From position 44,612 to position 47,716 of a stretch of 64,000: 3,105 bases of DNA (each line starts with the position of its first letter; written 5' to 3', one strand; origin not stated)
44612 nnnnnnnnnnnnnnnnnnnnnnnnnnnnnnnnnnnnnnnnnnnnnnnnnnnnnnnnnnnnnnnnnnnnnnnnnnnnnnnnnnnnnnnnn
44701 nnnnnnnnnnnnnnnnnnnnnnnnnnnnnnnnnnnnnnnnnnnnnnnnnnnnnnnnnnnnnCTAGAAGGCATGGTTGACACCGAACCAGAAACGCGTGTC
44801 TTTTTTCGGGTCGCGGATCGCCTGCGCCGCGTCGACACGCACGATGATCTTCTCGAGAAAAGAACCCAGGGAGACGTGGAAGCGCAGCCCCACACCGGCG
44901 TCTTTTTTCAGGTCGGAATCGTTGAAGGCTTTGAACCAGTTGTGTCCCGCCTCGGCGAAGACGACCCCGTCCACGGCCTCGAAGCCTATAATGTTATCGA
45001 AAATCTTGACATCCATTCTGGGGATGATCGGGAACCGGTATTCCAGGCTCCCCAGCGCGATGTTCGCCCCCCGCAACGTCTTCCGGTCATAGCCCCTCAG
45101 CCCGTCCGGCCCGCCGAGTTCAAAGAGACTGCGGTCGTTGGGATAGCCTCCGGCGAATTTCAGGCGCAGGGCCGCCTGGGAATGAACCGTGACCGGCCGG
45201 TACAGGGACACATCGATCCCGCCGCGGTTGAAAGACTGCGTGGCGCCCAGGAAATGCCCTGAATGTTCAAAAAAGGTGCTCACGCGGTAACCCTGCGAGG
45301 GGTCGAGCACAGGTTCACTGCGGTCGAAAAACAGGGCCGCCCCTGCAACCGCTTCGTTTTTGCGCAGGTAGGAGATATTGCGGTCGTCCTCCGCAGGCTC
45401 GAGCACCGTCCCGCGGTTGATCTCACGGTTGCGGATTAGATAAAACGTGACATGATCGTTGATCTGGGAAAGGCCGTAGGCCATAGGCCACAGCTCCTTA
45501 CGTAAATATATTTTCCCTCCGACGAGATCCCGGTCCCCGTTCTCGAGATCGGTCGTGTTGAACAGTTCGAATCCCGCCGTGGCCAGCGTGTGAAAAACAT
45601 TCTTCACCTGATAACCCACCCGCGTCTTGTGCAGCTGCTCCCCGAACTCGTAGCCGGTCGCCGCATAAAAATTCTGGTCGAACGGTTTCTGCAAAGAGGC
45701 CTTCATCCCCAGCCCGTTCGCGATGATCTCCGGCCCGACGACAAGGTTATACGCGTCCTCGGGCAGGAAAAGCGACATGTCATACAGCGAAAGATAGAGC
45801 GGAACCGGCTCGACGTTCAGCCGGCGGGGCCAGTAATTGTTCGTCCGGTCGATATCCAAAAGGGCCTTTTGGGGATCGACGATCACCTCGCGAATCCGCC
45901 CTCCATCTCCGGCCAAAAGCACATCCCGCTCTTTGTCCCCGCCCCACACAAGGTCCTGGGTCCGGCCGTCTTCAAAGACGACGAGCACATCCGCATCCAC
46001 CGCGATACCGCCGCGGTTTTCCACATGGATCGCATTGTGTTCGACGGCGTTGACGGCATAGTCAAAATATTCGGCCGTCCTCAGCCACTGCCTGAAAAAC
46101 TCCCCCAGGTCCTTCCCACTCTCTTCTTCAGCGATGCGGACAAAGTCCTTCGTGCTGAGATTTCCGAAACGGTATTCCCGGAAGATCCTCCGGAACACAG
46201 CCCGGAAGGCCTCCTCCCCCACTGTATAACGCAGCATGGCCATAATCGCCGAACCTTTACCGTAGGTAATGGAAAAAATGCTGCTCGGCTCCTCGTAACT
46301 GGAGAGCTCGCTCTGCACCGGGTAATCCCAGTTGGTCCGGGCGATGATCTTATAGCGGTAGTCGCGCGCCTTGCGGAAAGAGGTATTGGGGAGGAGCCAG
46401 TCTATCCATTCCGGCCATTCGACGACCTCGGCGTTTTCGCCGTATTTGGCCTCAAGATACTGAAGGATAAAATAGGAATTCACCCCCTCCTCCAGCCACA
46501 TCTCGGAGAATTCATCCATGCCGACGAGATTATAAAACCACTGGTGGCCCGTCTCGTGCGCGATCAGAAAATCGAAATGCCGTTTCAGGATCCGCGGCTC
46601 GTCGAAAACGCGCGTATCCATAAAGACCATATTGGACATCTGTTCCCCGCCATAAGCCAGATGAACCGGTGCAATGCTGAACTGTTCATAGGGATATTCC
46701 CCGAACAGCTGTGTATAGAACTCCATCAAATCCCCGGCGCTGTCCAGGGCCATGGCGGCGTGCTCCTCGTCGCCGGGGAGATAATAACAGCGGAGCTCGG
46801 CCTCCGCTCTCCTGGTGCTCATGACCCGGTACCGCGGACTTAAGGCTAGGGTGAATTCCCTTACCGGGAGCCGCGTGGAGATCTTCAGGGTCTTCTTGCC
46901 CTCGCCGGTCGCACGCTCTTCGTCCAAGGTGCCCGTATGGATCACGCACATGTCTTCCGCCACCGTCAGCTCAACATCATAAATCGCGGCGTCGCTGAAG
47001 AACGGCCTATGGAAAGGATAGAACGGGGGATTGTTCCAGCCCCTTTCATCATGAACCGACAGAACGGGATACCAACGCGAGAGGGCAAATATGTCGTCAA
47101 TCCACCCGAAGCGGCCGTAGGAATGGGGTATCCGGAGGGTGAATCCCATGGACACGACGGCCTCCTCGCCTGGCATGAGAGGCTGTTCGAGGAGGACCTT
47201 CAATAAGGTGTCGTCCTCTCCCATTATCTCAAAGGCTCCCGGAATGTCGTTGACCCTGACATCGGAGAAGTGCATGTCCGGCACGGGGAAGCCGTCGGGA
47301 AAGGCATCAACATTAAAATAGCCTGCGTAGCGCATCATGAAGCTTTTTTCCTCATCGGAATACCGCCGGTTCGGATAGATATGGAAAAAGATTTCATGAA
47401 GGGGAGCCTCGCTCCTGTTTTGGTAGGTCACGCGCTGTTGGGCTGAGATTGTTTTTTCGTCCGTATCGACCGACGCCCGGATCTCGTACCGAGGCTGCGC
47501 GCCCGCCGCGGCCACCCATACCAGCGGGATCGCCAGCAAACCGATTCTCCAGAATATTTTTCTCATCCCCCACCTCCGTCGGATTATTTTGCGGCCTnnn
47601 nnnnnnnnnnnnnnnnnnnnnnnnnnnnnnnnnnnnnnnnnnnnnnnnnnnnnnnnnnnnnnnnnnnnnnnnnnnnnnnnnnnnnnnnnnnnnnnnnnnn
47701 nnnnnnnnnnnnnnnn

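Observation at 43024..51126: Candidate undescribed c-di-GMP-gated trans-envelope module: TPR / M48 protease / PilZ-TM-coiled-coil protein / M1-peptidase::Omp85 barrel / GT-C-TPR glycosyltransferase-like protein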

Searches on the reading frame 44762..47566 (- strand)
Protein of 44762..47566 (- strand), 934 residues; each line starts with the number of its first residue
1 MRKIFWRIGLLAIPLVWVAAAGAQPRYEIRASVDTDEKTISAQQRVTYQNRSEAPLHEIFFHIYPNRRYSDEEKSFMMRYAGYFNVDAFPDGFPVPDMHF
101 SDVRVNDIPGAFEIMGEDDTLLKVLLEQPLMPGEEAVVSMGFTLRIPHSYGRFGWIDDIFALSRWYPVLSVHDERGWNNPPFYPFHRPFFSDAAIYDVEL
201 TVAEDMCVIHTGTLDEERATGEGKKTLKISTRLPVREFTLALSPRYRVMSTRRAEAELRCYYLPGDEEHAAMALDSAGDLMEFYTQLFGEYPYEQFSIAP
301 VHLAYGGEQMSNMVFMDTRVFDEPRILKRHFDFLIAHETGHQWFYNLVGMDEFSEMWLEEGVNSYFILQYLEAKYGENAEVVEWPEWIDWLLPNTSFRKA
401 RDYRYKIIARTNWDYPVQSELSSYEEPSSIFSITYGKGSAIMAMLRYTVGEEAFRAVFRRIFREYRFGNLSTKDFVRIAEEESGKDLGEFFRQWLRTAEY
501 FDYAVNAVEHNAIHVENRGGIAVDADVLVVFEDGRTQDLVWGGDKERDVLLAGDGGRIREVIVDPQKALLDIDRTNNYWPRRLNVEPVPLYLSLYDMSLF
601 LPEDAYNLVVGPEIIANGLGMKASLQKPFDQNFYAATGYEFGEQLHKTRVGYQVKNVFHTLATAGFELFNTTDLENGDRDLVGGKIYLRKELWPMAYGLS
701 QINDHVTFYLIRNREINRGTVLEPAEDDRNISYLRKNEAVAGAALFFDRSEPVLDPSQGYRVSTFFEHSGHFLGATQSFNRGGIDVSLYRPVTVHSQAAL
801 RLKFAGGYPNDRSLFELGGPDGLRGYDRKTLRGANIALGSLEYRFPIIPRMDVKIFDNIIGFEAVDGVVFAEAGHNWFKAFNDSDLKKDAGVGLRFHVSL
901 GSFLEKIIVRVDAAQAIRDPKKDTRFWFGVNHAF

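Call 4: search_protein_families(library=pfam, proteins=[window:44762-47566:-], max_evalue=0.01)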
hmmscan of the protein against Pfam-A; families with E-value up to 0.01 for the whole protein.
window:44762-47566:- (934 aa): 2 families
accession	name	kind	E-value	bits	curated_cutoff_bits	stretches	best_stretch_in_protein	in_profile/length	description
PF01433.26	Peptidase_M1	-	3e-27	96.1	27.7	1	273-494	2-218/218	Peptidase family M1 domain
PF01103.29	Omp85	-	3.3e-13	50.3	24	1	613-934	56-325/325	Omp85 superfamily domain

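Call 5: search_protein_families(library=ncbifam, proteins=[window:44762-47566:-], max_evalue=0.01)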
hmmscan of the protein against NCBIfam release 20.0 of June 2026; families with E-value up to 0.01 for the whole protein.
window:44762-47566:- (934 aa): 6 families
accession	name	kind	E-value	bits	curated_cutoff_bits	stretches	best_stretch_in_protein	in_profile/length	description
TIGR02412.1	pepN_strep_liv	equivalog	4e-22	78.4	591.2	1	273-498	224-442/832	aminopeptidase N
NF047779.1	Omp85_fam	subfamily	9.2e-13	48.4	200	1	726-934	212-423/423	Omp85 family outer membrane protein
TIGR02411.1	leuko_A4_hydro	equivalog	1.9e-12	46.7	761.7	1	268-477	216-415/600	leukotriene-A(4) hydrolase/aminopeptidase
TIGR02414.1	pepN_proteo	equivalog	4.9e-07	28.3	718.2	1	247-498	196-437/868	aminopeptidase N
TIGR03303.1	OM_YaeT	equivalog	0.00016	20.2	297.15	1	724-922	519-727/741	outer membrane protein assembly factor BamA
NF058613.1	OMPAssmBamADein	equivalog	0.0011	17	1050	1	822-903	757-829/857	outer membrane protein assembly factor BamA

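Call 6: find_homologous_proteins(query=window:44762-47566:-, max_evalue=0.00001)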
Query window:44762-47566:- (934 aa): 343 proteins with E <= 0.00001 among 5631 candidates; the best 120 are listed.
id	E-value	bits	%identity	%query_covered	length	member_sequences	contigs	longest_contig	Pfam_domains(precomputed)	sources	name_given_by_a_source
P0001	0.0e+0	2181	100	100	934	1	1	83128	PF01433.27,PF01103.30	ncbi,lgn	-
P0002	0.0e+0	1261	59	97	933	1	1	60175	PF01433.27,PF01103.30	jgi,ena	-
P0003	0.0e+0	1261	59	97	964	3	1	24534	PF01433.27,PF01103.30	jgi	-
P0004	0.0e+0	1242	57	100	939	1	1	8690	PF01433.27,PF01103.30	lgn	-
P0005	0.0e+0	1235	58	97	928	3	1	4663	PF01433.27,PF01103.30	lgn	-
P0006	0.0e+0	1222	58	98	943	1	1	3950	PF01433.27,PF01103.30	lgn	-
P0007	0.0e+0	1220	57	97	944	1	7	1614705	PF01433.27,PF01103.30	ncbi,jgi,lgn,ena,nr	ncbi:MAG TPA: M1 family aminopeptidase [Candidatus Omnitrophota bacterium]|nr:M1 family aminopeptida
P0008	0.0e+0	1218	56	100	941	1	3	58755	PF01433.27,PF01103.30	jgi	-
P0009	0.0e+0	1216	56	99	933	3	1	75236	PF01433.27,PF01103.30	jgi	-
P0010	0.0e+0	1216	57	98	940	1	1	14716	PF01433.27,PF01103.30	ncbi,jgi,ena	ncbi:MAG: M1 family aminopeptidase [Candidatus Omnitrophota bacterium]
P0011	0.0e+0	1215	57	97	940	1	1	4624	PF01433.27,PF01103.30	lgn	-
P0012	0.0e+0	1213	55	100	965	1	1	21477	PF01433.27,PF01103.30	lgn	-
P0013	0.0e+0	1211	56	100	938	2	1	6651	PF01433.27,PF01103.30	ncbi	-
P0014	0.0e+0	1208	56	99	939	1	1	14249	PF01433.27,PF01103.30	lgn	-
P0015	0.0e+0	1208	56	99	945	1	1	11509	PF01433.27,PF01103.30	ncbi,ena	-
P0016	0.0e+0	1200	56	97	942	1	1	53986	PF01433.27,PF01103.30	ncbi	ncbi:MAG: M1 family aminopeptidase [Candidatus Omnitrophota bacterium]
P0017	0.0e+0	1199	57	97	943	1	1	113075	PF01433.27,PF01103.30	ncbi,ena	-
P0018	0.0e+0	1199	55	100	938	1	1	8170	PF01433.27,PF01103.30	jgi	jgi:hypothetical protein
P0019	0.0e+0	1199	56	98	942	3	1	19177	PF01433.27,PF01103.30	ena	-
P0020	0.0e+0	1193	56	100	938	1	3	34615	PF01433.27,PF01103.30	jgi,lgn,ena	-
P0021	0.0e+0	1192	56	98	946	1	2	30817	PF01433.27,PF01103.30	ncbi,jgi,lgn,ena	-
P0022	0.0e+0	1192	55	98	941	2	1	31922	PF01433.27,PF01103.30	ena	-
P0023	0.0e+0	1189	56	100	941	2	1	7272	PF01433.27,PF01103.30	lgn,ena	-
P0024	0.0e+0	1189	55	99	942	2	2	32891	PF01433.27,PF01103.30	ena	-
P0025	0.0e+0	1188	53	100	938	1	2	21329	PF01433.27,PF01103.30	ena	-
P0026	0.0e+0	1187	54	97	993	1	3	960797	PF01433.27,PF01103.30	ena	-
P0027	0.0e+0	1187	56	97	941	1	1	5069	PF01433.27,PF01103.30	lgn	-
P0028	0.0e+0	1186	56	98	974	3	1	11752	PF01433.27,PF01103.30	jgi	-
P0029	0.0e+0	1184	53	100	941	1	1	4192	PF01433.27,PF01103.30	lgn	-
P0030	0.0e+0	1181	56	97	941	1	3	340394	PF01433.27,PF01103.30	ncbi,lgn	-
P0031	0.0e+0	1176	54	98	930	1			PF01433.27,PF01103.30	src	-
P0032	0.0e+0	1175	55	98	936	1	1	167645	PF01433.27,PF01103.30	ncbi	-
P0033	0.0e+0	1172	53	100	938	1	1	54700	PF01433.27,PF01103.30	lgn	-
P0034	0.0e+0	1171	55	98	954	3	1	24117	PF01433.27,PF01103.30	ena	-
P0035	0.0e+0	1170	54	99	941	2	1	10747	PF01433.27,PF01103.30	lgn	-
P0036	0.0e+0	1170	55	97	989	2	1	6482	PF01433.27,PF01103.30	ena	-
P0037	0.0e+0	1170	54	100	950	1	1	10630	PF01433.27,PF01103.30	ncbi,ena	-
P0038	0.0e+0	1160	54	100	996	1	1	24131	PF01433.27,PF01103.30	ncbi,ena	-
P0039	0.0e+0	1160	54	98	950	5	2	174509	PF01433.27,PF01103.30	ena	-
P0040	0.0e+0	1160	53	100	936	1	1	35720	PF01433.27,PF01103.30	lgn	-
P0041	0.0e+0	1159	54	97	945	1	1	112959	PF01433.27,PF01103.30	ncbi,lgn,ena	-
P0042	0.0e+0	1158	54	99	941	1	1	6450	PF01433.27,PF01103.30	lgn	-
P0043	0.0e+0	1157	53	100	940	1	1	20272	PF01433.27,PF01103.30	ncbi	-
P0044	0.0e+0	1156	53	98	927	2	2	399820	PF01433.27,PF01103.30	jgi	-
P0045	0.0e+0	1155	55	98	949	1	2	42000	PF01433.27,PF01103.30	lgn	-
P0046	0.0e+0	1153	53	100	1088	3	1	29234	PF13431.13,PF13181.13,PF01433.27,PF01103.30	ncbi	-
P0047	0.0e+0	1152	53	99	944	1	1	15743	PF01433.27,PF01103.30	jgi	jgi:hypothetical protein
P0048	0.0e+0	1152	54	97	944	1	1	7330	PF01433.27,PF01103.30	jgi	jgi:hypothetical protein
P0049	0.0e+0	1152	54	98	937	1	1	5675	PF01433.27,PF01103.30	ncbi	-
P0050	0.0e+0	1151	54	99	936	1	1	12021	PF01433.27,PF01103.30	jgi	-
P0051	0.0e+0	1151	53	97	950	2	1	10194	PF01433.27,PF01103.30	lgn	-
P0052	0.0e+0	1151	53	100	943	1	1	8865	PF01433.27,PF01103.30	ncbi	-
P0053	0.0e+0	1150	53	99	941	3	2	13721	PF01433.27,PF01103.30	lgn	-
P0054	0.0e+0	1150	55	97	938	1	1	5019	PF01433.27,PF01103.30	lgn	-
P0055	0.0e+0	1150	54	97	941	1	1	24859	PF01433.27,PF01103.30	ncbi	-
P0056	0.0e+0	1149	54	100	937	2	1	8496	PF01433.27,PF01103.30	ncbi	-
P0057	0.0e+0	1148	54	97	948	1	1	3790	PF01433.27,PF01103.30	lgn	-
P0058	0.0e+0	1148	53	97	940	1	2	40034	PF01433.27,PF01103.30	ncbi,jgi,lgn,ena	-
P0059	0.0e+0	1147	53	98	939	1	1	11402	PF01433.27,PF01103.30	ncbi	-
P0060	0.0e+0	1147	53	99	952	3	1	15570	PF01433.27,PF01103.30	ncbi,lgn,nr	ncbi:MAG: BamA/TamA family outer membrane protein [Candidatus Omnitrophica bacterium]|nr:BamA/TamA f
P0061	0.0e+0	1147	54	97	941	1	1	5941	PF01433.27,PF01103.30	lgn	-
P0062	0.0e+0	1145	52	100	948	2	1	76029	PF01433.27,PF01103.30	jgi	-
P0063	0.0e+0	1141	53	98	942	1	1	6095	PF01433.27,PF01103.30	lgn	-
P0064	0.0e+0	1140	53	98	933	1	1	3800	PF01433.27,PF01103.30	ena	-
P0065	0.0e+0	1140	53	98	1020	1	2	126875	PF01433.27,PF01103.30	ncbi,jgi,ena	-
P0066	0.0e+0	1138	53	98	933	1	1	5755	PF01433.27,PF01103.30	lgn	-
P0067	0.0e+0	1136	54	99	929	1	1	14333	PF01433.27,PF01103.30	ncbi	-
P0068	0.0e+0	1134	54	98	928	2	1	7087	PF01433.27,PF01103.30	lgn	-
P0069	0.0e+0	1134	52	99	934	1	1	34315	PF01433.27,PF01103.30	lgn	-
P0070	0.0e+0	1132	53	97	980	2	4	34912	PF01433.27,PF01103.30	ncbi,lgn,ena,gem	-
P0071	0.0e+0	1132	53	99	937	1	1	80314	PF01433.27,PF01103.30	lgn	-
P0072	0.0e+0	1128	53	98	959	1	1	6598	PF01433.27,PF01103.30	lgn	-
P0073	0.0e+0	1124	53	98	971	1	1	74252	PF01433.27,PF01103.30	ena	-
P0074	0.0e+0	1124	51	98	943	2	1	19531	PF01433.27,PF01103.30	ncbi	-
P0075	0.0e+0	1123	54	99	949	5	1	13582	PF01433.27,PF01103.30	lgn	-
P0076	0.0e+0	1122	52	99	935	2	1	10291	PF01433.27,PF01103.30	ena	-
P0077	0.0e+0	1122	52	97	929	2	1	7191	PF01433.27,PF01103.30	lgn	-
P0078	0.0e+0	1120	53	99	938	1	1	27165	PF01433.27,PF01103.30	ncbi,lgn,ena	-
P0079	0.0e+0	1119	53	97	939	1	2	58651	PF01433.27,PF01103.30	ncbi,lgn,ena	-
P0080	0.0e+0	1119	52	98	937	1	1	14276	PF01433.27,PF01103.30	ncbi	-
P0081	0.0e+0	1118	53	97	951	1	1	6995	PF01433.27,PF01103.30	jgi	jgi:hypothetical protein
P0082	0.0e+0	1117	53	98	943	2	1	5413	PF01433.27,PF01103.30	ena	-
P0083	0.0e+0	1116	52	97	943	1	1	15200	PF01433.27,PF01103.30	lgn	-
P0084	0.0e+0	1115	52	98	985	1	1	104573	PF01433.27,PF01103.30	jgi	jgi:hypothetical protein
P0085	0.0e+0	1111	51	99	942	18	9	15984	PF01433.27,PF01103.30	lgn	-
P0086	0.0e+0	1111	51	100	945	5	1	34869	PF01433.27,PF01103.30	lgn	-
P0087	0.0e+0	1109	50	100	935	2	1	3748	PF01433.27,PF01103.30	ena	-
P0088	0.0e+0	1109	52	98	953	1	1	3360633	PF01433.27,PF01103.30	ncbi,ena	-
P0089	0.0e+0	1108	52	98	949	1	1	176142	PF01433.27,PF01103.30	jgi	jgi:hypothetical protein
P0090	0.0e+0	1107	51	100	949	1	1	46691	PF01433.27,PF01103.30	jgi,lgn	-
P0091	0.0e+0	1106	51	100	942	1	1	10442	PF01433.27,PF01103.30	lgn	-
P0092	0.0e+0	1106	50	99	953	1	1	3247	PF01433.27,PF01103.30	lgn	-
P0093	0.0e+0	1105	52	100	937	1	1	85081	PF01433.27,PF01103.30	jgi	jgi:hypothetical protein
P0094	0.0e+0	1104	52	98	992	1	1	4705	PF01433.27,PF01103.30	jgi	jgi:hypothetical protein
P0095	0.0e+0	1104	51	99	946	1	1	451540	PF01433.27,PF01103.30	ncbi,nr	ncbi:MAG: BamA/TamA family outer membrane protein [Candidatus Omnitrophica bacterium]|nr:BamA/TamA f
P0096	0.0e+0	1101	52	100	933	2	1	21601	PF01433.27,PF01103.30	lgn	-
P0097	0.0e+0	1100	51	97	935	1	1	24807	PF01433.27,PF01103.30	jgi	jgi:hypothetical protein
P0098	0.0e+0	1100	51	100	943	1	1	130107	PF01433.27,PF01103.30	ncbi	-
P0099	0.0e+0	1096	50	99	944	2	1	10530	PF01433.27,PF01103.30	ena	-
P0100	0.0e+0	1095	51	100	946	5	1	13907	PF01433.27,PF01103.30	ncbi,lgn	-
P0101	0.0e+0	1095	51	98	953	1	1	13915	PF01433.27,PF01103.30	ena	-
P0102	0.0e+0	1094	51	97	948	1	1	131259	PF01433.27,PF01103.30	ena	-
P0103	0.0e+0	1092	51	98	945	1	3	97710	PF01433.27,PF01103.30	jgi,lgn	jgi:hypothetical protein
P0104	0.0e+0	1089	51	100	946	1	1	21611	PF01433.27,PF01103.30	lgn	-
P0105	0.0e+0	1084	50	100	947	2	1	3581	PF01433.27,PF01103.30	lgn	-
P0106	0.0e+0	1080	51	98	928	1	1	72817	PF01433.27,PF01103.30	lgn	-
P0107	0.0e+0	1080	51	98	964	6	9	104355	PF01433.27,PF01103.30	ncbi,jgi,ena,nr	ncbi:MAG TPA: M1 family aminopeptidase [Candidatus Omnitrophota bacterium]|nr:BamA/TamA family outer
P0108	0.0e+0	1079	50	97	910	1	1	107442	PF01433.27,PF01103.30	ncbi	-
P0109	0.0e+0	1079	51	98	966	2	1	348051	PF01433.27,PF01103.30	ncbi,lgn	-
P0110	0.0e+0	1078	51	99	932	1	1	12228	PF01433.27,PF01103.30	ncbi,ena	-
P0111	0.0e+0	1077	52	97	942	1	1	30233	PF01433.27,PF01103.30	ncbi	-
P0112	0.0e+0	1076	50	98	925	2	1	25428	PF01433.27,PF01103.30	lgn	-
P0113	0.0e+0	1072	51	98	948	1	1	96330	PF01433.27,PF01103.30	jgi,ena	-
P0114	0.0e+0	1072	50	99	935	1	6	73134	PF01433.27,PF01103.30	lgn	-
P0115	0.0e+0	1072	51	99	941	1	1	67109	PF01433.27,PF01103.30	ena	-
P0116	0.0e+0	1068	50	97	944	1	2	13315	PF01433.27,PF01103.30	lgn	-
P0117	0.0e+0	1067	51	98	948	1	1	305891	PF01433.27,PF01103.30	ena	-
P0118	0.0e+0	1067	51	100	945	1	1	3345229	PF01433.27,PF01103.30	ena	-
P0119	0.0e+0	1066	50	98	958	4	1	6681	PF01433.27,PF01103.30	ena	-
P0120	0.0e+0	1063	51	99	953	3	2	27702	PF01433.27,PF01103.30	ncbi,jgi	jgi:hypothetical protein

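Call 8: find_encoding_contigs(protein=P0007, flank=10000, max_places=2)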
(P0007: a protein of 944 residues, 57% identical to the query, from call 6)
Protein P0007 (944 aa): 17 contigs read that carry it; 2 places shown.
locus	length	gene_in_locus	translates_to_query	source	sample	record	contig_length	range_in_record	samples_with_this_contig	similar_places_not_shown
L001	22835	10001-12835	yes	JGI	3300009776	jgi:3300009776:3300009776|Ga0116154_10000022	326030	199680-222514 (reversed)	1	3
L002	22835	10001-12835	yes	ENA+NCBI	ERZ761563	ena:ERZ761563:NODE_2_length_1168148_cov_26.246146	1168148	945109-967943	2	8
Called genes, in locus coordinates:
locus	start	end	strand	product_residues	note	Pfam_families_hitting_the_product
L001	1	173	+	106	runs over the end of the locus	PF01588:tRNA_bind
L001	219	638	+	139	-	PF01894:YjbQ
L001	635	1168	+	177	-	PF03692:CxxCxxCC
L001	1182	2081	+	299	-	PF09924:LPG_synthase_C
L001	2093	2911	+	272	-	PF00929:RNase_T, PF13280:WYL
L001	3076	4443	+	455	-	PF24161:CCDC39 (weak), PF13428:TPR_14 (faint), PF13181:TPR_8 (faint), PF13414:TPR_11, PF13432:TPR_16 (weak), PF14559:TPR_19 (weak), PF00515:TPR_1, PF07719:TPR_2 (weak), +1 more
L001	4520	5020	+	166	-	PF13412:HTH_24, PF01037:AsnC_trans_reg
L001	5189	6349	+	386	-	PF00155:Aminotran_1_2, PF01041:DegT_DnrJ_EryC1 (weak)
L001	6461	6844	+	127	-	PF13431:TPR_17 (faint), PF13181:TPR_8 (faint)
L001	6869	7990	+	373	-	PF16491:Peptidase_M48_N, PF01435:Peptidase_M48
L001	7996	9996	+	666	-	-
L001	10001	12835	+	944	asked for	PF01433:Peptidase_M1, PF01103:Omp85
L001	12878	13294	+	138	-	PF01894:YjbQ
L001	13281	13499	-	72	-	-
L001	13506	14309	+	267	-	PF00294:PfkB, PF08543:Phos_pyr_kin (weak)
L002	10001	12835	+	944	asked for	PF01433:Peptidase_M1, PF01103:Omp85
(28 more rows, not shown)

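Call 9: find_encoding_contigs(protein=P0088, flank=10000, max_places=2)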
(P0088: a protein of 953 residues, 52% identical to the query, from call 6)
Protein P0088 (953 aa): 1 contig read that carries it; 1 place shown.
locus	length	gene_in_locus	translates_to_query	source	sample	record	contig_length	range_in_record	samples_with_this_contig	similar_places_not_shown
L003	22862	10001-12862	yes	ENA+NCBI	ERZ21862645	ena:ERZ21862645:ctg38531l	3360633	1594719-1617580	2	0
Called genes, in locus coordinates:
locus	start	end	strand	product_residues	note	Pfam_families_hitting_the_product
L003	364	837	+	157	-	PF01894:YjbQ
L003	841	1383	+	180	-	-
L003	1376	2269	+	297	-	PF09924:LPG_synthase_C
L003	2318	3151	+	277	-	PF00929:RNase_T, PF13280:WYL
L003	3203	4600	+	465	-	PF04715:, PF00425:Chorismate_bind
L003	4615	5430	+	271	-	PF01063:Aminotran_4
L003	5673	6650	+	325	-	-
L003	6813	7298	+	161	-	PF13412:HTH_24, PF01037:AsnC_trans_reg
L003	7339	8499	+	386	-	PF00155:Aminotran_1_2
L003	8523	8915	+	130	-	PF13181:TPR_8 (faint), PF13431:TPR_17 (faint), PF07719:TPR_2 (faint), PF13176:TPR_7 (faint)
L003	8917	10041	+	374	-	PF16491:Peptidase_M48_N, PF01435:Peptidase_M48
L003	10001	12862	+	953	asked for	PF01433:Peptidase_M1, PF01103:Omp85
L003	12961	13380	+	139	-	PF01894:YjbQ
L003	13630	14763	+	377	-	PF00072:Response_reg, PF00563:EAL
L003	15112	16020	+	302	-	PF00294:PfkB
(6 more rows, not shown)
